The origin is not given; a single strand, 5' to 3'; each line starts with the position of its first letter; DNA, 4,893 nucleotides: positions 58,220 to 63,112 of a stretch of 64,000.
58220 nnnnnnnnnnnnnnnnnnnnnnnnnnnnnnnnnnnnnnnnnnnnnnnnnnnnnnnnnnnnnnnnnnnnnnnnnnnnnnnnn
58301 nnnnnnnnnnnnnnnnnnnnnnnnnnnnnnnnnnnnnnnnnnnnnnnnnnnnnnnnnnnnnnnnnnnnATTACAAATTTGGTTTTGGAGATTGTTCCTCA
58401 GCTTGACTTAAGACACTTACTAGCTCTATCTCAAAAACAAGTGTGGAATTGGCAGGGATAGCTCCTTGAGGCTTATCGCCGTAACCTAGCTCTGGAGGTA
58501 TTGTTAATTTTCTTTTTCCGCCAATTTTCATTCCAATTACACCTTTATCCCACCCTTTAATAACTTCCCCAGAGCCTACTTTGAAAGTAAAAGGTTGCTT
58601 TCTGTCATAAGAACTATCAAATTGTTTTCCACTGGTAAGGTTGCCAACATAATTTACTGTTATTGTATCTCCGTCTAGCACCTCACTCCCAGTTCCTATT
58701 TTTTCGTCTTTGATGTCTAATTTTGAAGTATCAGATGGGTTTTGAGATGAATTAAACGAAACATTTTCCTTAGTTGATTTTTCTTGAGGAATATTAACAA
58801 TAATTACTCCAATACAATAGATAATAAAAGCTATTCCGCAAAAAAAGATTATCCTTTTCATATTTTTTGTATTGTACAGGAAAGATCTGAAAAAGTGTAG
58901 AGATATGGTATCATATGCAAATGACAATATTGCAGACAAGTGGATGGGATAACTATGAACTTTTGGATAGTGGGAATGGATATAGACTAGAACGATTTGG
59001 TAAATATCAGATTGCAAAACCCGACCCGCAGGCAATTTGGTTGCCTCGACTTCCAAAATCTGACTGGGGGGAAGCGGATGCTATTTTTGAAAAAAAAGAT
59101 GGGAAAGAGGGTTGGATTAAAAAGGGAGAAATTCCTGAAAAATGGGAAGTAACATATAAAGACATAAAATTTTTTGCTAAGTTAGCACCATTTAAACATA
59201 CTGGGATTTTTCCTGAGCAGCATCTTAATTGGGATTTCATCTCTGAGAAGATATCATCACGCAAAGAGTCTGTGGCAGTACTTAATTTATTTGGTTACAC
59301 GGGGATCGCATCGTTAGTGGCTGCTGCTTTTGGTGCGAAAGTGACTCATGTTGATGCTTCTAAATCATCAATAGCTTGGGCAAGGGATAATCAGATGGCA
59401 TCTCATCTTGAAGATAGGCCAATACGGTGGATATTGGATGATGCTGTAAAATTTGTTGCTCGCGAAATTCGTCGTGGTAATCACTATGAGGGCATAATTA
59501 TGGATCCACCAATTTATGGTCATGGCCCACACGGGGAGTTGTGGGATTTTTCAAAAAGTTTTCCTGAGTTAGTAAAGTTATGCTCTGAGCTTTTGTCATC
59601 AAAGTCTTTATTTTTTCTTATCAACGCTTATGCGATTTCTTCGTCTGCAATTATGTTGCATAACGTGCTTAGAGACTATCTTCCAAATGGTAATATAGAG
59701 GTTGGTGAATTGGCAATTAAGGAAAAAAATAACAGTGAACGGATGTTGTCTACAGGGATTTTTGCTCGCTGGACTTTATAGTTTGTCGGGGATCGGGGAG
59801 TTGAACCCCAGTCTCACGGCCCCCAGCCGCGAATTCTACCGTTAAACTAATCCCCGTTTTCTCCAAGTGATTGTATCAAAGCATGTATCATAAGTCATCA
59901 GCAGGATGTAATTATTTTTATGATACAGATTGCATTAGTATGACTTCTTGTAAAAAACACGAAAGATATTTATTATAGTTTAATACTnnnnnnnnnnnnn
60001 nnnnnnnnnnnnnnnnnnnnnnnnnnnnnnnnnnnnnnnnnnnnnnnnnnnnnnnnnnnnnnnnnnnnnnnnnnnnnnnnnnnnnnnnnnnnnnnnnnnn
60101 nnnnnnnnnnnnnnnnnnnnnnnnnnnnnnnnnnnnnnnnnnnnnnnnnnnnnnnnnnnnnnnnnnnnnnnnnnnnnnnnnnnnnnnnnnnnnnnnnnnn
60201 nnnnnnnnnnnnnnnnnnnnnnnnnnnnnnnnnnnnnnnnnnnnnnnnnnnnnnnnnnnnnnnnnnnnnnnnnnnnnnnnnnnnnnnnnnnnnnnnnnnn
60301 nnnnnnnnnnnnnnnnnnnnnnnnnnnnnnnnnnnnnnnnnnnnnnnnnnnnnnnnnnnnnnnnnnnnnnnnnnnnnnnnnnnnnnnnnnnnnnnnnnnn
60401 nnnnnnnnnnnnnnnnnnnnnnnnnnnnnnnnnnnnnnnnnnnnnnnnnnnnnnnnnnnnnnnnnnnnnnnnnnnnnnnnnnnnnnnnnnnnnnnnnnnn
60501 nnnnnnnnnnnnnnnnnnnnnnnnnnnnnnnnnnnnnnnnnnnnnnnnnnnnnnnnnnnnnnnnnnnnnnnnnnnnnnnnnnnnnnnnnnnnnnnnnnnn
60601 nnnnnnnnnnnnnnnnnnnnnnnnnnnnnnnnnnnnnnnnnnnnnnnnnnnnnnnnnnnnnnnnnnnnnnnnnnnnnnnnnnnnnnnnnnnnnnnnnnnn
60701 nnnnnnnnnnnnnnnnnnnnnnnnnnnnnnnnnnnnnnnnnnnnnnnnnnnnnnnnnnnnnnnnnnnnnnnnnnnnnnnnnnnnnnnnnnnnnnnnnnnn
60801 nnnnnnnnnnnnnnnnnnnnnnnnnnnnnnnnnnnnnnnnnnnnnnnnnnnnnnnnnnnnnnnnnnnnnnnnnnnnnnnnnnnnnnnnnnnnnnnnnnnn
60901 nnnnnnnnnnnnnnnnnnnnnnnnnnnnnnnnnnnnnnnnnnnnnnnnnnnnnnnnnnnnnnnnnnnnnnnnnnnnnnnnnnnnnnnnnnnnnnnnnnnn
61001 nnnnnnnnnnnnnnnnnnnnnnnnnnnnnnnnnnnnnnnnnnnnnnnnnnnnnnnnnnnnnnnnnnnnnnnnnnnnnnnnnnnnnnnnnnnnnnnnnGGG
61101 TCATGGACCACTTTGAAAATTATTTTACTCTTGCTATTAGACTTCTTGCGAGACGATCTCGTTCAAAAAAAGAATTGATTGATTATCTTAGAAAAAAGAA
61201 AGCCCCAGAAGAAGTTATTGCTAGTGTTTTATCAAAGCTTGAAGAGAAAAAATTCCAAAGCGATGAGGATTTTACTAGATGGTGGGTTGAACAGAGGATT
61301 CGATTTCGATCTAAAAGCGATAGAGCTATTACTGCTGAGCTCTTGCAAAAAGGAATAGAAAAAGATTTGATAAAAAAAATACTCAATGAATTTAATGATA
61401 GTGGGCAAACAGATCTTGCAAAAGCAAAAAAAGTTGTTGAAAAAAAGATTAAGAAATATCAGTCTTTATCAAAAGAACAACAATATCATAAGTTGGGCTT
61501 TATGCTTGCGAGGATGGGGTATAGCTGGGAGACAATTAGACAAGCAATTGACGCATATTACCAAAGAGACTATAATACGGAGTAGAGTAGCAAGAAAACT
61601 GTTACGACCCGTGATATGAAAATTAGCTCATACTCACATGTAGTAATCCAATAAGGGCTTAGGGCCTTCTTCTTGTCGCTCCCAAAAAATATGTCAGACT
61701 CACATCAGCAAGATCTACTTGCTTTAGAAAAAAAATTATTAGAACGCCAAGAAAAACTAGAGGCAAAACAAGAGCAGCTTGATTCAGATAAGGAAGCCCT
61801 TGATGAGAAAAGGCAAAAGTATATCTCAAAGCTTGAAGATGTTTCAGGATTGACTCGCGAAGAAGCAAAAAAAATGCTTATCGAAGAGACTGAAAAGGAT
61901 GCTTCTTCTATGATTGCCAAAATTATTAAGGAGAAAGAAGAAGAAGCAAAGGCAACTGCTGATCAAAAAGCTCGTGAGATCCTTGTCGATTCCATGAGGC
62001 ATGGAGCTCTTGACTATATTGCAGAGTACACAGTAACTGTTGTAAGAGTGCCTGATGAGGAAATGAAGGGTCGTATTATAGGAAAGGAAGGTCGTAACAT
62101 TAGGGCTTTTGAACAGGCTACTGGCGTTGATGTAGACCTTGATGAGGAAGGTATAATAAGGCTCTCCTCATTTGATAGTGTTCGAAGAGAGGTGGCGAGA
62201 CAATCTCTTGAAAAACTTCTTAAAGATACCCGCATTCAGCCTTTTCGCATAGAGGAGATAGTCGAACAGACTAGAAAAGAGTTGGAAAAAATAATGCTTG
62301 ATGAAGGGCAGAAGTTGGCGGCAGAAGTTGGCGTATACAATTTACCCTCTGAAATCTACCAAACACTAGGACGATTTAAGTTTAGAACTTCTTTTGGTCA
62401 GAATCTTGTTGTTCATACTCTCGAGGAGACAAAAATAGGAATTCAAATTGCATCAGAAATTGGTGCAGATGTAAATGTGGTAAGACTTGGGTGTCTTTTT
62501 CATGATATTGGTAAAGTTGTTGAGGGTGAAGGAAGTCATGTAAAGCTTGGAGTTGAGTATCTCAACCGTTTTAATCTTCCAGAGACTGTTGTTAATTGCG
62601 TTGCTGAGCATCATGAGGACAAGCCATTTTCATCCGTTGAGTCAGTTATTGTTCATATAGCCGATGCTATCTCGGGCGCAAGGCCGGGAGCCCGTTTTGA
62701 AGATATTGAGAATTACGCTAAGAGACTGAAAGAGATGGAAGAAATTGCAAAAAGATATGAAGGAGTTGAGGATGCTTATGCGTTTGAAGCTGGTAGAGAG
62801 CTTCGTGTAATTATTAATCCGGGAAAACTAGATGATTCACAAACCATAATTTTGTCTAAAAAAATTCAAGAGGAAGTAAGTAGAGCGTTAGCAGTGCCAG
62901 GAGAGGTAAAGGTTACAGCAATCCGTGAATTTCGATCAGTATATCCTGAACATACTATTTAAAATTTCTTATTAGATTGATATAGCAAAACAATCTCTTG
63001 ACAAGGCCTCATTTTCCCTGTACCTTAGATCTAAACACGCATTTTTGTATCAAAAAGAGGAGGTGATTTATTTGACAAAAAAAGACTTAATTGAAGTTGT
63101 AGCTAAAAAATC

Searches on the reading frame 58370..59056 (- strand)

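Call 27: search_protein_families(library=pfam, proteins=[window:58370-59056:-], max_evalue=0.01)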
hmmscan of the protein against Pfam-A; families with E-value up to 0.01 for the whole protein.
window:58370-59056:- (228 aa): 1 family
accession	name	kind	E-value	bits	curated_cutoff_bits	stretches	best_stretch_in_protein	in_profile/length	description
PF00254.34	FKBP_C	-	8e-36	122.7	21.1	1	126-213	5-94/94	FKBP-type peptidyl-prolyl cis-trans isomerase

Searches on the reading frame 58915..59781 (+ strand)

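Call 27: search_protein_families(library=pfam, proteins=[window:58915-59781:+], max_evalue=0.01)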
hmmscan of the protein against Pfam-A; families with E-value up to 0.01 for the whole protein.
window:58915-59781:+ (288 aa): 2 families
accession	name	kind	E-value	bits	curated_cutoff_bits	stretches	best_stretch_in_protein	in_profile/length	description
PF10672.15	Methyltrans_SAM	-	1.1e-12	48.2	27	1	68-245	77-247/286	S-adenosylmethionine-dependent methyltransferase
PF03602.21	Cons_hypoth95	-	0.004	17.3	24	1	117-199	40-122/182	Conserved hypothetical protein 95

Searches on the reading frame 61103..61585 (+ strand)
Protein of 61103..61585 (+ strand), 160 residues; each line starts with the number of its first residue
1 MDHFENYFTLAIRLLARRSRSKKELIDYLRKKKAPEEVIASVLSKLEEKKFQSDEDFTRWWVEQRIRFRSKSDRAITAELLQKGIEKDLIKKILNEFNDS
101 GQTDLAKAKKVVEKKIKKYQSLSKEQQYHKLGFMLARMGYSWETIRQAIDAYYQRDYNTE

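Call 28: search_protein_families(library=pfam, proteins=[window:61103-61585:+], max_evalue=0.01)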
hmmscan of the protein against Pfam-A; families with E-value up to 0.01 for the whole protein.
window:61103-61585:+ (160 aa): 6 families
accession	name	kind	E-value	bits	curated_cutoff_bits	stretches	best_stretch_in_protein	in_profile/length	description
PF21982.2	RecX_HTH1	-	6.4e-16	58.5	26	1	9-46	3-40/40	RecX, first three-helix domain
PF02631.22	RecX_HTH2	-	1.5e-11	44.7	26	1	53-92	1-40/42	RecX, second three-helix domain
PF21981.2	RecX_HTH3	-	7.4e-11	42.5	26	1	103-149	2-48/48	RecX, third three-helix domain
PF11387.14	DUF2795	-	4.3e-05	23.7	25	1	21-55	18-51/54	Protein of unknown function (DUF2795)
PF21933.2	MCM5_C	-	0.00092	19.5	27.2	0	112-156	2-46/59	MCM5, C-terminal domain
PF22448.1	RepB_primase_C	-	0.0016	18.7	26.1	0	69-96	3-30/54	RepB DNA-primase C-terminal helical domain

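Call 51: find_encoding_contigs(protein=window:61103-61585:+, flank=10000, max_places=2)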
Protein window:61103-61585:+ (160 aa): 1 contig read that carries it; 1 place shown.
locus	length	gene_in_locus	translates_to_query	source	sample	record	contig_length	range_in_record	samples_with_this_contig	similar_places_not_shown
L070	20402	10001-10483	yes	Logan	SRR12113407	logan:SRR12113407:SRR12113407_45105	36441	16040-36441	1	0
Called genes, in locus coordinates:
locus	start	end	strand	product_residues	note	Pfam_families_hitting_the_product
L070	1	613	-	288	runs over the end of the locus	PF00768:Peptidase_S11 (weak), PF13354:Beta-lactamase2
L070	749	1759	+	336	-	PF01018:GTP1_OBG, PF02421:FeoB_N, PF01926:MMR_HSR1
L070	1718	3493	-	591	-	PF09972:DUF2207, PF20990:DUF2207_C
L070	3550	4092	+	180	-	PF01396:Zn_ribbon_Top1 (faint), PF13240:Zn_Ribbon_1 (faint)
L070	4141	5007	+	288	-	-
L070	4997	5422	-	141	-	PF00293:NUDIX, PF14815:NUDIX_4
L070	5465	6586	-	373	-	PF13167:GTP-bdg_N, PF16360:GTP-bdg_M, PF03193:RsgA_GTPase (faint), PF01926:MMR_HSR1, PF02421:FeoB_N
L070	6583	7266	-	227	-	-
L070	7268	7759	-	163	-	PF00254:FKBP_C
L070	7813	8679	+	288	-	PF10672:Methyltrans_SAM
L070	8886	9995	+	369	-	PF00154:RecA_N, PF06745:ATPase (faint), PF08423:Rad51, PF21096:RecA_C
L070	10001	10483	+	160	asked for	PF21982:RecX_HTH1, PF02631:RecX_HTH2, PF21981:RecX_HTH3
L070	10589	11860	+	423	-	PF12072:RNase_Y_N, PF00013:KH_1, PF22891:KH_PNO1_2nd (faint), PF01966:HD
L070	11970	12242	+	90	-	PF00216:Bac_DNA_binding, PF18291:HU-HIG (weak), PF18175:HU-CCDC81_bac_2 (faint)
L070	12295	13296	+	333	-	PF00005:ABC_tran, PF13304:AAA_21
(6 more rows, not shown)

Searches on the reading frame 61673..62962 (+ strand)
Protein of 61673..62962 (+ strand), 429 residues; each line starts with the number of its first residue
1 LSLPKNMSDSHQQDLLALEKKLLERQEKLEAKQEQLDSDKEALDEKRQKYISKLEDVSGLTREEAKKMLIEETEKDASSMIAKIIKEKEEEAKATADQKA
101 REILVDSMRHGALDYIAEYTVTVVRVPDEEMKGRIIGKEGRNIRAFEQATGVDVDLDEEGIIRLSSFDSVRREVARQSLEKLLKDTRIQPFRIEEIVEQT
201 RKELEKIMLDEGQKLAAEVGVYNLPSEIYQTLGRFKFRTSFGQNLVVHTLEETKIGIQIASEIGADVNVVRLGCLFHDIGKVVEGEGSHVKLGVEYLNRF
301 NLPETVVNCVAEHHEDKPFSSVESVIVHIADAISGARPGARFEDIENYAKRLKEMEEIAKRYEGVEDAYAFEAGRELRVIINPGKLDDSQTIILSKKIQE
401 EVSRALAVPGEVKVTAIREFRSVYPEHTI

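Call 27: search_protein_families(library=pfam, proteins=[window:61673-62962:+], max_evalue=0.01)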
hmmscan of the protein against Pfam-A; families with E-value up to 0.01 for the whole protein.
window:61673-62962:+ (429 aa): 4 families
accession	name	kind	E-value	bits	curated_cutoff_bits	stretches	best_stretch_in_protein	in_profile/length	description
PF12072.13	RNase_Y_N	-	6.1e-19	68.7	32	1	10-115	96-201/201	RNase Y N-terminal region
PF01966.28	HD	-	5.5e-16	59.3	22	1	248-334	4-114/116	HD domain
PF00013.35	KH_1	-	6.5e-08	32.7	21.5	1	123-176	3-61/66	KH domain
PF07650.23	KH_2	-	0.0036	17.5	22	1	129-172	33-75/78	KH domain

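Call 49: find_encoding_contigs(protein=window:61673-62962:+, flank=10000, max_places=2)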
Protein window:61673-62962:+ (429 aa): no gene with exactly this product is on record in the collection.
